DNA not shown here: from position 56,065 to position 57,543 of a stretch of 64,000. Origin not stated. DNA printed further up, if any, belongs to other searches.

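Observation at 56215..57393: DprA/SLOG-like domain fused to an AbiGi-like domain: candidate nucleotide-sensing conflict/defence protein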

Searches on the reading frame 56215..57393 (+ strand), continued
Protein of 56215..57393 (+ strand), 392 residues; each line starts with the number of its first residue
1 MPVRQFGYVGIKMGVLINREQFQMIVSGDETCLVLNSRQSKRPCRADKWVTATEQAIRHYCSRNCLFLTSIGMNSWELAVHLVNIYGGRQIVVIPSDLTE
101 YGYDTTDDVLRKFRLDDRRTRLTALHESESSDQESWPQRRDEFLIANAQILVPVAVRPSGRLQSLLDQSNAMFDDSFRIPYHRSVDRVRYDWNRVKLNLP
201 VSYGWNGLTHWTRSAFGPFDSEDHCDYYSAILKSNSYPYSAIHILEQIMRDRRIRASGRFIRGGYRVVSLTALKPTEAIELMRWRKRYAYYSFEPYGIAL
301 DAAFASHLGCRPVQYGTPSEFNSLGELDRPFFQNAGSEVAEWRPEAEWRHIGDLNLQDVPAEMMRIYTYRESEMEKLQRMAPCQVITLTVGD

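Call 29: fold_search(model_id=the predicted structure, library=pdb)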
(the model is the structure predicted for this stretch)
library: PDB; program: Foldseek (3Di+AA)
matches with E <= 10: 1389; with E <= 0.001: 0
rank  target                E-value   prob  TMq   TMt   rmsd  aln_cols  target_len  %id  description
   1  4ljk_G                2.0e-03  1.00  0.29  0.48   4.9       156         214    9  Structural insights into the unique single-stranded DNA binding mode of DNA processing protein A from Helicobacter pyl (released 2014-01-01)
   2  3uqz_C                2.2e-03  1.00  0.25  0.32   6.5       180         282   12  X-ray structure of DNA processing protein A (DprA) from Streptococcus pneumoniae (released 2012-08-29)
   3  2nx2                  2.3e-03  1.00  0.27  0.49   5.7       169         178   12  Crystal structure of protein ypsA from Bacillus subtilis, Pfam DUF1273 (released 2006-12-19)
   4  8zva                  2.8e-03  1.00  0.27  0.33   4.1       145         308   13  structure of ShosA from E.coli APEC O1 (released 2025-04-09)
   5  3uqz_B                2.8e-03  1.00  0.25  0.33   6.3       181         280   12  X-ray structure of DNA processing protein A (DprA) from Streptococcus pneumoniae (released 2012-08-29)
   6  3uqz_A                2.8e-03  0.99  0.24  0.31   6.9       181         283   14  X-ray structure of DNA processing protein A (DprA) from Streptococcus pneumoniae (released 2012-08-29)
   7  5mll_A                3.2e-03  1.00  0.27  0.44   4.9       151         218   10  Structure of HpDprA at 1.9 Angstroms resolution (released 2017-12-20)
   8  2iz5_B                3.8e-03  1.00  0.25  0.52   5.0       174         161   10  FUNCTION AND STRUCTURE OF THE MOLYBDENUM COFACTOR CARRIER PROTEIN MCP FROM CHLAMYDOMONAS REINHARDTII (released 2006-07-26)
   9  5mll_B                4.1e-03  1.00  0.27  0.43   5.0       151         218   10  Structure of HpDprA at 1.9 Angstroms resolution (released 2017-12-20)
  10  4ljr_A                4.6e-03  1.00  0.27  0.44   5.0       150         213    9  Structural insights into the unique single-stranded DNA binding mode of DNA processing protein A from Helicobacter pyl (released 2014-01-01)
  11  4ljl_A                6.6e-03  1.00  0.25  0.40   5.1       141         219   10  Structural insights into the unique single-stranded DNA binding mode of DNA processing protein A from Helicobacter pyl (released 2014-01-01)
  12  4ljk_D                8.0e-03  0.99  0.25  0.40   5.1       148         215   10  Structural insights into the unique single-stranded DNA binding mode of DNA processing protein A from Helicobacter pyl (released 2014-01-01)
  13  4ljk_A                8.5e-03  1.00  0.26  0.42   5.1       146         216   11  Structural insights into the unique single-stranded DNA binding mode of DNA processing protein A from Helicobacter pyl (released 2014-01-01)
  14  3maj                  1.2e-02  0.99  0.27  0.29   6.5       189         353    8  Crystal structure of putative DNA processing protein DprA from Rhodopseudomonas palustris CGA009 (released 2010-05-12)
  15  2a7x                  1.6e-02  0.41  0.18  0.23  13.5       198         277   12  Crystal Structure of A Pantothenate synthetase complexed with AMP (released 2006-02-21)
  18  4ljk_F                1.8e-02  1.00  0.29  0.46   4.8       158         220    9  Structural insights into the unique single-stranded DNA binding mode of DNA processing protein A from Helicobacter pyl (released 2014-01-01)
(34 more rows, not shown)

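Call 30: find_related_loci(query=A1, collection=genome_contigs, flank=8000)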
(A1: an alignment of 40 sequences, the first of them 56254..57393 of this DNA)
Query A1 (379 aa) in genome_contigs; peptide patterns used: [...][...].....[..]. (x = any residue, [..] = any of these).
156 stretches matched a pattern; 153 encode a relative of the query (tblastn E <= 1e-3); the best 80 are kept; 80 distinct loci.
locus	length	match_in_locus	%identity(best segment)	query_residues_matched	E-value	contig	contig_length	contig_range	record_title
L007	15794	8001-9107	52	4-375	2e-126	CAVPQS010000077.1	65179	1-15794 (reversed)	MAG: uncultured bacterium isolate MFD10097.bin.1.9 genome assembly, contig: contig_6207, whole genome shotgun sequence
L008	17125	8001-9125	50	1-378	5e-124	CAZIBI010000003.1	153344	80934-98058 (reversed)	MAG TPA_asm: uncultured Ignavibacteria bacterium isolate binchicken_co199_86 genome assembly, contig: NODE_119_length_15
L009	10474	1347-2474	47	1-376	4e-117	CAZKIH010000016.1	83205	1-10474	MAG TPA_asm: uncultured Ignavibacteria bacterium isolate SRP173033_co2_66 genome assembly, contig: NODE_86_length_83205_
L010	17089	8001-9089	47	21-377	7e-102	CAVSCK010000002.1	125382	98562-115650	MAG: uncultured bacterium isolate MFD05942.bin.1.428 genome assembly, contig: contig_128268, whole genome shotgun sequen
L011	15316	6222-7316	45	19-377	2e-100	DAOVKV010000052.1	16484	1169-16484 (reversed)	MAG TPA_asm: bacterium isolate CSMAG_1428 CSMAG_1428_k141_967422_length_16484_cov_18.0106, whole genome shotgun sequence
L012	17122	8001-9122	43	1-377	9e-99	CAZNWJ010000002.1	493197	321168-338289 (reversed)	MAG TPA_asm: uncultured Ignavibacteria bacterium isolate binchicken_co16_17 genome assembly, contig: NODE_5_length_49319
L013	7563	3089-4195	45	16-378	3e-98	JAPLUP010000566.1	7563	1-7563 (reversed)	MAG: Candidatus Zixiibacteriota bacterium isolate LacPavin_0920_SED4_MAG_53_9 LacPavin_0920_SED4_scaffold_2016782, whole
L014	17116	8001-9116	43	12-377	1e-95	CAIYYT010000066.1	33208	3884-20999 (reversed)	uncultured bacterium isolate AlinenSedimentsCore2_bin-0496 genome assembly, contig: bin-0496:066/266, whole genome shotg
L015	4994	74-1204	42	12-377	7e-95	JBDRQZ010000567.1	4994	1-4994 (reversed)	MAG: bacterium isolate MEGAHIT-group-2.70 k141_868342, whole genome shotgun sequence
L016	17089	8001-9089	46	12-376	2e-94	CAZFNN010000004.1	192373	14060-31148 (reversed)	MAG TPA_asm: uncultured Ignavibacteria bacterium isolate SRP323723_co1_126 genome assembly, contig: NODE_46_length_19237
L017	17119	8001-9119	42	2-377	8e-98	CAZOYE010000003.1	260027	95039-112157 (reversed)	MAG TPA_asm: uncultured Ignavibacteria bacterium isolate SRP323723_co1_129 genome assembly, contig: NODE_24_length_26002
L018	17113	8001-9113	38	6-377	3e-80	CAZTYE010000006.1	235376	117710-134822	MAG TPA_asm: uncultured Ignavibacteria bacterium isolate binchicken_co16_162 genome assembly, contig: NODE_49_length_235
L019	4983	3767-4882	36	10-379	3e-77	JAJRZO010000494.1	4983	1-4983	MAG: Candidatus Zixiibacteriota bacterium isolate Dive96_bin4.201 k141_4832538, whole genome shotgun sequence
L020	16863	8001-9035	38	12-351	6e-76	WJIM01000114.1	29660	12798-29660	MAG: Candidatus Zixiibacteriota bacterium isolate Bin_249 k141_725188, whole genome shotgun sequence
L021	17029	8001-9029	37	12-349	2e-74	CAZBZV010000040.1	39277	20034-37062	MAG TPA_asm: uncultured Ignavibacteria bacterium isolate SRP141376_co2_104 genome assembly, contig: NODE_2328_length_392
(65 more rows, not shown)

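Call 40: search_protein_families(library=pfam, alignment_id=A3, max_evalue=10)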
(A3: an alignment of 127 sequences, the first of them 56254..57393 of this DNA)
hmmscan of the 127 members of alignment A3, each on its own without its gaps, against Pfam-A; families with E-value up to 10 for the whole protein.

A. member 1, window:56254-57393:+ (379 aa): 0 families

B. families by the number of members that match (of 127 scanned): 32 families (the first 25 are shown)
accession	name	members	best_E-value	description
PF10899.13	AbiGi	23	0.00032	Putative abortive phage resistance protein AbiGi, antitoxin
PF11185.13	DUF2971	7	0.047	Protein of unknown function (DUF2971)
PF00291.31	PALP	2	0.26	Pyridoxal-phosphate dependent enzyme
PF18483.9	Lectin_L-type_dom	1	0.0091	Legume lectin beta-barrel domain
PF10003.15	DUF2244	1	0.0099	Integral membrane protein (DUF2244)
PF18601.6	EZH2_N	1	0.011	EZH2 N-terminal domain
PF21627.2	BTH_I2711-like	1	0.017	Uncharacterized protein BTH_I2711-like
PF16708.10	LppA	1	0.023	Lipoprotein confined to pathogenic Mycobacterium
PF25583.1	WCX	1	0.03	WCX domain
PF12916.12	DUF3834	1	0.065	Protein of unknown function (DUF3834)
PF18865.6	AbiJ_NTD5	1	0.068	AbiJ N-terminal domain 5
PF23112.1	PUB62-63_C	1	0.073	U-box protein 62/63 C-terminal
PF07353.17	Uroplakin_II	1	0.08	Uroplakin II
PF18833.7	TPR_22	1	0.091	Tetratricopeptide repeat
PF25233.1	DUF7849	1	0.11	Domain of unknown function (DUF7849)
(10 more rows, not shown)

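Call 56: find_related_loci(query=A1, collection=viral_contigs, flank=5000)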
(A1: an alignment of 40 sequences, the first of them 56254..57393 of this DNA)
Query A1 (379 aa) in viral_contigs; peptide patterns used: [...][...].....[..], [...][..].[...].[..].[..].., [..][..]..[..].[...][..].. (x = any residue, [..] = any of these).
68 stretches matched a pattern, but none encodes a relative of the query by tblastn (E <= 1e-3).

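Call 57: search_dna_similar(query=window:56251-57390:+, collection=plasmids, mode=protein, max_evalue=0.001)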
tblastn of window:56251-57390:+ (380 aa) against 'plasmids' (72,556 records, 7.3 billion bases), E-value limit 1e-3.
No match.

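Call 58: search_dna_similar(query=window:56251-57390:+, collection=phages, mode=protein, max_evalue=0.001)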
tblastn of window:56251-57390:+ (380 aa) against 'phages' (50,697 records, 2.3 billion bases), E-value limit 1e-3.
No match.

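Call 65: search_protein_families(library=pfam, proteins=[P0134, P0147, P0155, P0173, P0187, P0196, P0210, P0240, P0249, P0262], max_evalue=10)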
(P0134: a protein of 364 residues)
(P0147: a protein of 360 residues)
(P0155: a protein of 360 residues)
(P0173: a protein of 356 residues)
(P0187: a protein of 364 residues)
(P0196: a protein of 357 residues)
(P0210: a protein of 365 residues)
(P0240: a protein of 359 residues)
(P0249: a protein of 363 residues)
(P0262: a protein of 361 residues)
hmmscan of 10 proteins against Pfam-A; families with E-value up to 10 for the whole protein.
P0134 (364 aa): 0 families

P0147 (360 aa): 3 families
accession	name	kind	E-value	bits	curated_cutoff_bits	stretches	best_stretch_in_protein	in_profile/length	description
PF10899.13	AbiGi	-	0.036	14.5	22.4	1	267-296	50-78/185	Putative abortive phage resistance protein AbiGi, antitoxin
PF11185.13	DUF2971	-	0.064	15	22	1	295-321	70-89/89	Protein of unknown function (DUF2971)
PF06136.19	SOK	-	0.19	12.5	24.3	1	57-127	9-76/89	SOSEKI protein DIX-like domain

P0155 (360 aa): 1 family
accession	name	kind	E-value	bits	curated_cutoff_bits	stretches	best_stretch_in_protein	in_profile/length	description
PF10899.13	AbiGi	-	0.016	15.7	22.4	1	310-346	128-159/185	Putative abortive phage resistance protein AbiGi, antitoxin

P0173 (356 aa): 1 family
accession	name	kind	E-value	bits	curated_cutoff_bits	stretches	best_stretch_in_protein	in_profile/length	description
PF23112.1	PUB62-63_C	-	0.073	13.1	27.1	1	13-53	5-44/59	U-box protein 62/63 C-terminal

P0187 (364 aa): 0 families

P0196 (357 aa): 1 family
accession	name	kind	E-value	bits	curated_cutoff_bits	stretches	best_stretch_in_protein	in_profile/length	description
PF10899.13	AbiGi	-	0.0084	16.6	22.4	1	306-345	128-162/185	Putative abortive phage resistance protein AbiGi, antitoxin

P0210 (365 aa): 0 families

P0240 (359 aa): 0 families

P0249 (363 aa): 0 families

P0262 (361 aa): 0 families

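Call 71: find_encoding_contigs(protein=P0001, flank=1000, max_places=2)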
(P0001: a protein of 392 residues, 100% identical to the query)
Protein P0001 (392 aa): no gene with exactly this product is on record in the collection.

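Call 84: search_protein_families(library=pfam, proteins=[P0237], max_evalue=0.01)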
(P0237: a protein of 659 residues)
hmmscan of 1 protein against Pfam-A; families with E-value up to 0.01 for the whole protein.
P0237 (659 aa): 0 families

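Call 89: search_protein_families(library=padloc, alignment_id=A3, max_evalue=10)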
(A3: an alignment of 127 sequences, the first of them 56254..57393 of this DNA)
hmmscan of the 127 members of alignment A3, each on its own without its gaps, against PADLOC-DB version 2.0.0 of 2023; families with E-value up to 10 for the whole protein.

A. member 1, window:56254-57393:+ (379 aa): 0 families

B. families by the number of members that match (of 127 scanned): 10 families
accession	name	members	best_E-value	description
PDLC02331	AbiGi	26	2.6e-05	AbiGi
PDLC04991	PDC-S31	5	0.00062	-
PDLC04994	PDC-S31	2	0.0002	-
PDLC04990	PDC-S31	2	0.016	-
PDLC03927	PsyrA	2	0.02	-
PDLC01554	Cas8a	1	0.0028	CAS-I-A; effector_LS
PDLC02075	Cas2a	1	0.0069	-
PDLC01848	CARF3--CARF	1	0.021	-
PDLC04880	PDC-S05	1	0.035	-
PDLC04356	PDC-M04B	1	1.9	-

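Call 90: search_protein_families(library=ncbifam, alignment_id=A3, max_evalue=10)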
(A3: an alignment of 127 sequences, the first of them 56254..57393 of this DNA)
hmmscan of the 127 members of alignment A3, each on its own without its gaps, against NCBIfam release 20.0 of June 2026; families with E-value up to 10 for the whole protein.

A. member 1, window:56254-57393:+ (379 aa): 0 families

B. families by the number of members that match (of 127 scanned): 27 families (the first 25 are shown)
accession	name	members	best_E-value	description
NF042957.1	phage_res_AbiGI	2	0.0028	abortive phage resistance protein AbiGI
NF041349.1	XopI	1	5.6e-05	type III secretion system effector F-box protein XopI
NF040788.1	S-lay_SlaB_Mtsph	1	0.0073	S-layer protein SlaB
NF009119.0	PRK12470.1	1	0.012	amidase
NF033532.2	lone7para_assoc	1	0.014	type VII secretion system-associated protein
NF006434.0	PRK08722.1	1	0.016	beta-ketoacyl-ACP synthase II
TIGR03573.1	WbuX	1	0.036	N-acetyl sugar amidotransferase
NF007521.0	PRK10128.1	1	0.039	2-keto-3-deoxy-L-rhamnonate aldolase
TIGR03328.1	salvage_mtnB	1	0.04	methylthioribulose 1-phosphate dehydratase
TIGR00609.1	recB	1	0.042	exodeoxyribonuclease V subunit beta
NF004062.0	PRK05576.1-5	1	0.051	cobalt-factor II C(20)-methyltransferase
TIGR02372.1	4_coum_CoA_lig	1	0.058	4-coumarate--CoA ligase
NF045913.1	RegSipA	1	0.082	regulatory protein SipA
NF008639.0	PRK11629.1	1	0.086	lipoprotein-releasing ABC transporter ATP-binding protein LolD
NF033585.1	blaTTU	1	0.089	TTU family subclass B1 metallo-beta-lactamase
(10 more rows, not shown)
